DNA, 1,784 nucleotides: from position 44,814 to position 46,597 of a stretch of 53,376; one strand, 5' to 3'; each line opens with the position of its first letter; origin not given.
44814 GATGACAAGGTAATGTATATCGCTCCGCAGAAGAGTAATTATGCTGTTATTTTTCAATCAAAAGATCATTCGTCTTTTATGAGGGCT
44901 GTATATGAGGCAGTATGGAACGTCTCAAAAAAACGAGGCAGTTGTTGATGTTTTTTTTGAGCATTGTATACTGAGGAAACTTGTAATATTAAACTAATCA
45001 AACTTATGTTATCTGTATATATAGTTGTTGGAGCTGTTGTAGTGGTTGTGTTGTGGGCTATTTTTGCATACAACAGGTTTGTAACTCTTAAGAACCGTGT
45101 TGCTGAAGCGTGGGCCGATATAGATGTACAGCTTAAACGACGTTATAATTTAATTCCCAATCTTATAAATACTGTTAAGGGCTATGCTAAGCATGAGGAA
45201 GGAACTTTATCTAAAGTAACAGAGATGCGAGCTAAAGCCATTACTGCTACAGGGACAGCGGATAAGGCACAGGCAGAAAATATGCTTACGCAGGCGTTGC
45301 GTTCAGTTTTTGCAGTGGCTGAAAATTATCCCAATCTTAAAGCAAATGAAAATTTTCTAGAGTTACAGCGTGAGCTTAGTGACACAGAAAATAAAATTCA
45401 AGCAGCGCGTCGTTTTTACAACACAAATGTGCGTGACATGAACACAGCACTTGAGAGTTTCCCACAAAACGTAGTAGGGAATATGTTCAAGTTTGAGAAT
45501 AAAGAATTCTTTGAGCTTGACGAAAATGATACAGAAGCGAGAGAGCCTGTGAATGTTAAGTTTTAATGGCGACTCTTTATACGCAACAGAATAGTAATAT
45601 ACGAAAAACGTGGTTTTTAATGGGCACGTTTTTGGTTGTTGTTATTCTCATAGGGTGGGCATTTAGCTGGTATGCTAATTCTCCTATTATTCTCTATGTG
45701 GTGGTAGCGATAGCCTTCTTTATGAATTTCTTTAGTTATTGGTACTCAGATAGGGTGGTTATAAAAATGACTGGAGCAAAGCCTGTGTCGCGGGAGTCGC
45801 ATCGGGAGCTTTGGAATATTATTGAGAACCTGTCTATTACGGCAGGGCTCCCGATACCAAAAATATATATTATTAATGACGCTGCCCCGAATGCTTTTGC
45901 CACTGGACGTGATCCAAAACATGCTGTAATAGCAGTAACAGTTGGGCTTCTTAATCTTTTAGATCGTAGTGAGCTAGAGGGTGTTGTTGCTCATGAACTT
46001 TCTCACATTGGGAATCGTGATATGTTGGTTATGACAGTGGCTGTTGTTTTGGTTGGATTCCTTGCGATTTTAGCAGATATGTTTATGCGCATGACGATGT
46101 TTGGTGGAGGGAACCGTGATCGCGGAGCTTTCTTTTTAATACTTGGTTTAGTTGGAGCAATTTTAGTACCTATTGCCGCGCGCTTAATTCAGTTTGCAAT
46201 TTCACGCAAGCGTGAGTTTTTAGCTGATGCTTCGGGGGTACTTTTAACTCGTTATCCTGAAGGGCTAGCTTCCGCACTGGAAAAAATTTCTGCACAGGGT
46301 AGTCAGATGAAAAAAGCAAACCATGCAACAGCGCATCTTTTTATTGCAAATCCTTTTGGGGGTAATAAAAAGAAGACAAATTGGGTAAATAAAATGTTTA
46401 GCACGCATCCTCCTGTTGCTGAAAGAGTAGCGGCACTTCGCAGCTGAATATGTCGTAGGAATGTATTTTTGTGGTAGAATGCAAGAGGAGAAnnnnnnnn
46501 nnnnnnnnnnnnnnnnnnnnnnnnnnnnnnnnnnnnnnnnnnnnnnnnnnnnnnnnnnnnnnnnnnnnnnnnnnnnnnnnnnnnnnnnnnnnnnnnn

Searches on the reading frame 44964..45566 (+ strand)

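Call 10: search_protein_families(library=pfam, proteins=[window:44964-45566:+], max_evalue=0.01)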
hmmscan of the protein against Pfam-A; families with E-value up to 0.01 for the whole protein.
window:44964-45566:+ (200 aa): 1 family
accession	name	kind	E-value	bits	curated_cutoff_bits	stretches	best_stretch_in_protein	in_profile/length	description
PF04011.17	LemA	-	2.7e-59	199.7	26.2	1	49-200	1-149/149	LemA family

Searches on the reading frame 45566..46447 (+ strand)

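Call 10: search_protein_families(library=pfam, proteins=[window:45566-46447:+], max_evalue=0.01)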
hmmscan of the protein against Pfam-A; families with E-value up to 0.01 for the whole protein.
window:45566-46447:+ (293 aa): 2 families
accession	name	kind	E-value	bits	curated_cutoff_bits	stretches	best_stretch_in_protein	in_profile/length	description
PF01435.24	Peptidase_M48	-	1.2e-31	110.4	20.3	1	79-292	4-183/186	Peptidase family M48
PF05569.17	Peptidase_M56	-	0.001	18.8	31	1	44-162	106-218/296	BlaR1 peptidase M56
